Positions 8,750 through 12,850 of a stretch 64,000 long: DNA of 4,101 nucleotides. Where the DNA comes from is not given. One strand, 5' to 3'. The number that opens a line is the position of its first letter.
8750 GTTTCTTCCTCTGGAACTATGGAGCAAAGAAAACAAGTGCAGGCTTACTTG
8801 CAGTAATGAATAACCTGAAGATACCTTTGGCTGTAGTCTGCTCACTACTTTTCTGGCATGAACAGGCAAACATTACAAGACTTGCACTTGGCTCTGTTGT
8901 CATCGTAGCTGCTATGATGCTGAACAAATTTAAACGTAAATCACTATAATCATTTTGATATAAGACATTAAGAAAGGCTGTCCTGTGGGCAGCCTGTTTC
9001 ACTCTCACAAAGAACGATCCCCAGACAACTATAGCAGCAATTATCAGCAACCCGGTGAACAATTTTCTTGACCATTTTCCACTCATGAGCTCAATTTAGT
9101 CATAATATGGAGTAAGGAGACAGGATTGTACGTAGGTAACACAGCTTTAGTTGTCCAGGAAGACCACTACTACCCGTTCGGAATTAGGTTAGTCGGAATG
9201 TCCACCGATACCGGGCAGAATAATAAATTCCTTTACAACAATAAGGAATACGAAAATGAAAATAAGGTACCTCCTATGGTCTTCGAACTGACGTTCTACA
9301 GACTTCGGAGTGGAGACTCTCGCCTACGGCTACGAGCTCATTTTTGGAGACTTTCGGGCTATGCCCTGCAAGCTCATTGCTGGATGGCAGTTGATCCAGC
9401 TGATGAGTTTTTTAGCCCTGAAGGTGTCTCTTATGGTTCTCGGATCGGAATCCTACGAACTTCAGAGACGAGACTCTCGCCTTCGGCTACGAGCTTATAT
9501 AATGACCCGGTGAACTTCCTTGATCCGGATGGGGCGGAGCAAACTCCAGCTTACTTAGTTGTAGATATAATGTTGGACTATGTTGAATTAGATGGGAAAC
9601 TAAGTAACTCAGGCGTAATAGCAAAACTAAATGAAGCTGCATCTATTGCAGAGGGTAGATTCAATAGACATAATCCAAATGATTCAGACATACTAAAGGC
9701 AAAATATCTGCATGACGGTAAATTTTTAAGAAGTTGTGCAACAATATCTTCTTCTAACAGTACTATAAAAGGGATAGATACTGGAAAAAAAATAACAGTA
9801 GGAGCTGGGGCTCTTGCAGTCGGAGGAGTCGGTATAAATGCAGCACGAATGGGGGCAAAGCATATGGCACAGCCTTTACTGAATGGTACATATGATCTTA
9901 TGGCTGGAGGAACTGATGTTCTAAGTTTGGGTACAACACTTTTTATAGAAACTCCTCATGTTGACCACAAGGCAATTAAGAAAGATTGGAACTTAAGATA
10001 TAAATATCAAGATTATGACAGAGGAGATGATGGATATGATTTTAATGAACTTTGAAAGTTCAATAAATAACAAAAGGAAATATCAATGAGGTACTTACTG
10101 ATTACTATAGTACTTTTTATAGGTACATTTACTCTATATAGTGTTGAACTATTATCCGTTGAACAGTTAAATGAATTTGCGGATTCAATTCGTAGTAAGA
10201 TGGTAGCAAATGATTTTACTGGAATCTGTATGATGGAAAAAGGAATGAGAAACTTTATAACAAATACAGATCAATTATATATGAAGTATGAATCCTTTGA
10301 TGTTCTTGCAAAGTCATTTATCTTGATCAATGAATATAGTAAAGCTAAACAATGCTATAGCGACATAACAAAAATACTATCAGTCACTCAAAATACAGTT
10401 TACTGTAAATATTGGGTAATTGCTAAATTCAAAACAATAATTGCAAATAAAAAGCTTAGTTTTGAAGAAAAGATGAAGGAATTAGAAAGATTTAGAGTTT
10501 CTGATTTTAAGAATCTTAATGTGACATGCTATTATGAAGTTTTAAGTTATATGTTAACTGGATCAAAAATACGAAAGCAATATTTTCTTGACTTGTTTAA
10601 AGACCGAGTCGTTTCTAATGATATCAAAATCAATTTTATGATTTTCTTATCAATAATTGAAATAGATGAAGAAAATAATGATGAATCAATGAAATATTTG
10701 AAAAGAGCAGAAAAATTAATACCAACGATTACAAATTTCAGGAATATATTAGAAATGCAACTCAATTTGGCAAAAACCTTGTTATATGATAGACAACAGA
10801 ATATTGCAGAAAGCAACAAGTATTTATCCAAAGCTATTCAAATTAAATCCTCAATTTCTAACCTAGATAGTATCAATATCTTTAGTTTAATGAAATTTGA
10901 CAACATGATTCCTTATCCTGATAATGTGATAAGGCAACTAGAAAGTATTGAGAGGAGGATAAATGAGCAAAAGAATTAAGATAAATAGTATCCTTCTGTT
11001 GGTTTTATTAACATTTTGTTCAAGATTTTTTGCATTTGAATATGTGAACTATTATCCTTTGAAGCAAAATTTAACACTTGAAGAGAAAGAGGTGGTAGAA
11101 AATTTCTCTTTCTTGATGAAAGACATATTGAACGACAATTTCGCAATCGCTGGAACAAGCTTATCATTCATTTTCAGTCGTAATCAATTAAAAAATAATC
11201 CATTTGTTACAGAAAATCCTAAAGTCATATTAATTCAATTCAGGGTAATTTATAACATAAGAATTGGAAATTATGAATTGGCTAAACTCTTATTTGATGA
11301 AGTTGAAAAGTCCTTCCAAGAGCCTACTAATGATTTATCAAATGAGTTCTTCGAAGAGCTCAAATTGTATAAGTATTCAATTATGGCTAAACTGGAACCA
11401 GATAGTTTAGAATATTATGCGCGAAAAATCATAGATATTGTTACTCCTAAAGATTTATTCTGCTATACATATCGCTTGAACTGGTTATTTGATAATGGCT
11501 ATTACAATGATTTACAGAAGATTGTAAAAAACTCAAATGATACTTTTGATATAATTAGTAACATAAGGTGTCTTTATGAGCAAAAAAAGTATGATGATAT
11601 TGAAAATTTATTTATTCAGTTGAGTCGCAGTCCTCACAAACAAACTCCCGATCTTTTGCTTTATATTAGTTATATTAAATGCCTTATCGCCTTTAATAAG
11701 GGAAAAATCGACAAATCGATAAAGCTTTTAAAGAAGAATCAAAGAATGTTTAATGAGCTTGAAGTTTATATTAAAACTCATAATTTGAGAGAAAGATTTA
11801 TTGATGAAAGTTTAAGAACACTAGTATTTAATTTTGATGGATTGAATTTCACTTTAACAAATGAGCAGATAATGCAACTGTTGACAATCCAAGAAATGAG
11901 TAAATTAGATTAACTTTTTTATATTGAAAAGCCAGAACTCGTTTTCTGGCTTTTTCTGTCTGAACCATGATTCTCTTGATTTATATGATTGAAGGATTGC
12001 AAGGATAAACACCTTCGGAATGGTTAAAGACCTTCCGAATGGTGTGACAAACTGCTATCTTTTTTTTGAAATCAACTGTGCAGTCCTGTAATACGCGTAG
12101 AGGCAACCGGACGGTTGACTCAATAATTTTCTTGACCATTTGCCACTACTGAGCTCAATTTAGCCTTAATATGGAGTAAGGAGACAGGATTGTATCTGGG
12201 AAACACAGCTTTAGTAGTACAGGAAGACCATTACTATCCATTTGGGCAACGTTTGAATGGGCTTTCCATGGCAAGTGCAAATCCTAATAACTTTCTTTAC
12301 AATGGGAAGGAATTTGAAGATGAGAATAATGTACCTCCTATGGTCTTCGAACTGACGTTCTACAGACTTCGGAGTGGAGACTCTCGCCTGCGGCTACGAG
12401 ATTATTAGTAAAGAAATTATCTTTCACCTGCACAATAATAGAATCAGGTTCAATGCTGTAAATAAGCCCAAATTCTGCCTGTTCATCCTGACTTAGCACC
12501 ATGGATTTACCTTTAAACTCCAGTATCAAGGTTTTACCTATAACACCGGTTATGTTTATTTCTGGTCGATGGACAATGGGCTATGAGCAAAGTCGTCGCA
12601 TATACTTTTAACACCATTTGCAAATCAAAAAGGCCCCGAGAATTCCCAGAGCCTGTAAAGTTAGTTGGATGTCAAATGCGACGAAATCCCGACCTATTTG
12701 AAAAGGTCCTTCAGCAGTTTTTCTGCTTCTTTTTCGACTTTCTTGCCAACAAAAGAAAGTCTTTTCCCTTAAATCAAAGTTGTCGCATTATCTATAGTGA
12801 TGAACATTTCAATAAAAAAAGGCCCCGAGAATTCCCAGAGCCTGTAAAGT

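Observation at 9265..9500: GC-rich 46-nt element inserted repeatedly, in different reading phases, inside the RHS-core-like region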

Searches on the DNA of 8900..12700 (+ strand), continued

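Call 45: search_with_rna_model(model_id=R1, sources=[L030, L031, L032, L033, L034, L035, L036, L037, L038, L039, L040, L041, L042, L043, L044, L045, L046, L047, L048, L049, L050, L051, L052, L053, L054, L055, L056, L057, L058, L059, L060, L061, L062, L063, L064, L065, L066, L067, L068, L069, L070, L071, L072, L073, L074, L075, L076, L077, L078, L079, L080, L081, L082, L083, L084, L085, L086, L087, L088, L089, L090, L091, L092, L093, L094, L095, L096, L097, L098, L099, L100, L101, L102, L103, L104, L105, L106, L107, L108], max_evalue=10)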
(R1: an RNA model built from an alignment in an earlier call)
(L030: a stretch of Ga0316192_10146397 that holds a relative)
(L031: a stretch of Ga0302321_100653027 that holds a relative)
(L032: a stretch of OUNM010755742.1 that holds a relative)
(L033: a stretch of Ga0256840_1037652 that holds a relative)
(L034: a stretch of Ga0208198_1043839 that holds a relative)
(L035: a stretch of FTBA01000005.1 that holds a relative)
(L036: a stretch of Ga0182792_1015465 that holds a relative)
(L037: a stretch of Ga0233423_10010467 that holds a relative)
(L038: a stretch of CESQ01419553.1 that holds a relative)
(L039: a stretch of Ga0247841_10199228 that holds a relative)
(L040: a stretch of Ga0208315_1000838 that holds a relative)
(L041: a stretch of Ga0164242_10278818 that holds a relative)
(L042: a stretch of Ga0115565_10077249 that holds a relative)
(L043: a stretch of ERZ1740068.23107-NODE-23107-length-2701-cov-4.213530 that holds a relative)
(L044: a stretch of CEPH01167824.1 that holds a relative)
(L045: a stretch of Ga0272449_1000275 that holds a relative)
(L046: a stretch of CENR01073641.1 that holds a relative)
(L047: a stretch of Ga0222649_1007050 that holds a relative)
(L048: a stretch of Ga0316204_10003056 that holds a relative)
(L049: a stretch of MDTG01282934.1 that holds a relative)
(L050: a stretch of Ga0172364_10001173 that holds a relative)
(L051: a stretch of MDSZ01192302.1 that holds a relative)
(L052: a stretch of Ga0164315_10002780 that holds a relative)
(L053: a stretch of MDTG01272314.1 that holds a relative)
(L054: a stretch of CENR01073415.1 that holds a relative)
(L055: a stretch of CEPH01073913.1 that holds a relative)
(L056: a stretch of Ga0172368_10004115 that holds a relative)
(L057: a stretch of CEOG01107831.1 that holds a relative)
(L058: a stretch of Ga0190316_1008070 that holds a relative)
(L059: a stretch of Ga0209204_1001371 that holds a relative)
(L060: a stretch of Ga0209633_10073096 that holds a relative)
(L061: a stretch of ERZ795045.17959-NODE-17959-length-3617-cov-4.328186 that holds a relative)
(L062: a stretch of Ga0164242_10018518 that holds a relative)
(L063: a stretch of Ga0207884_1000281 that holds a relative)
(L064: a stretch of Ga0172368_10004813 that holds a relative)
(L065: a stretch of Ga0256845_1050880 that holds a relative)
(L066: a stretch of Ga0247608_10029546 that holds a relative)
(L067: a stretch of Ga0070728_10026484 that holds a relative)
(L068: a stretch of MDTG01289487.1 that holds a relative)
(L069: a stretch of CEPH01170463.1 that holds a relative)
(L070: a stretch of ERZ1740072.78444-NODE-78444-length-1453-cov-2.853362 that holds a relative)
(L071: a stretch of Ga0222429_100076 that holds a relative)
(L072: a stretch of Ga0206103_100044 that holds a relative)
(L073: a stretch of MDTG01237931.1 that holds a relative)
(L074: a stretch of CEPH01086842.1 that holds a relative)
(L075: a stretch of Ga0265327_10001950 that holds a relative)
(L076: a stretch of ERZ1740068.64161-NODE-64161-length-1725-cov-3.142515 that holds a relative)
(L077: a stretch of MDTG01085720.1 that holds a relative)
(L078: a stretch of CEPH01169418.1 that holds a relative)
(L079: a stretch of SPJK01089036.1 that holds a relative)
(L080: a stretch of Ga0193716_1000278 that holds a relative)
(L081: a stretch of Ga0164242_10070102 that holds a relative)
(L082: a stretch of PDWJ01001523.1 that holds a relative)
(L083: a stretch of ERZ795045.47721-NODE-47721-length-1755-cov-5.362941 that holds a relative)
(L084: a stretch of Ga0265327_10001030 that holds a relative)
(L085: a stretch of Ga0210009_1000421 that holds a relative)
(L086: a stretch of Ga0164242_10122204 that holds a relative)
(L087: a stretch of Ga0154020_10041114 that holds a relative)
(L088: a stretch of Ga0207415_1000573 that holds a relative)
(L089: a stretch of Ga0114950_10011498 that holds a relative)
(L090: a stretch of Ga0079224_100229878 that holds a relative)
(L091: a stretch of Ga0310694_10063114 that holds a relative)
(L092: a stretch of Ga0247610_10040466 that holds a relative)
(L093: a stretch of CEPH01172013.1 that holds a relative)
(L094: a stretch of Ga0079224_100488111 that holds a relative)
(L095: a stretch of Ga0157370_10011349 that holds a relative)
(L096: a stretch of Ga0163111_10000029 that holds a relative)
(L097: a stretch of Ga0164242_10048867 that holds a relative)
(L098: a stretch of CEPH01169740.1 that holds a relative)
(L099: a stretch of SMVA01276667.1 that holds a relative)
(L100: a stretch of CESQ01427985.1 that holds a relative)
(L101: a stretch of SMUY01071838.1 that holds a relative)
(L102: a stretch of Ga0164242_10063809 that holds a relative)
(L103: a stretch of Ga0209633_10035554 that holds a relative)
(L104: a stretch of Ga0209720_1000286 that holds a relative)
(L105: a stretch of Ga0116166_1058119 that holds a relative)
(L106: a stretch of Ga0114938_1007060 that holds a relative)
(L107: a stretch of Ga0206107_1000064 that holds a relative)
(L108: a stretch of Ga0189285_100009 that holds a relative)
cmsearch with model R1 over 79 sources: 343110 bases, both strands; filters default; matches with E-value up to 10: 0.
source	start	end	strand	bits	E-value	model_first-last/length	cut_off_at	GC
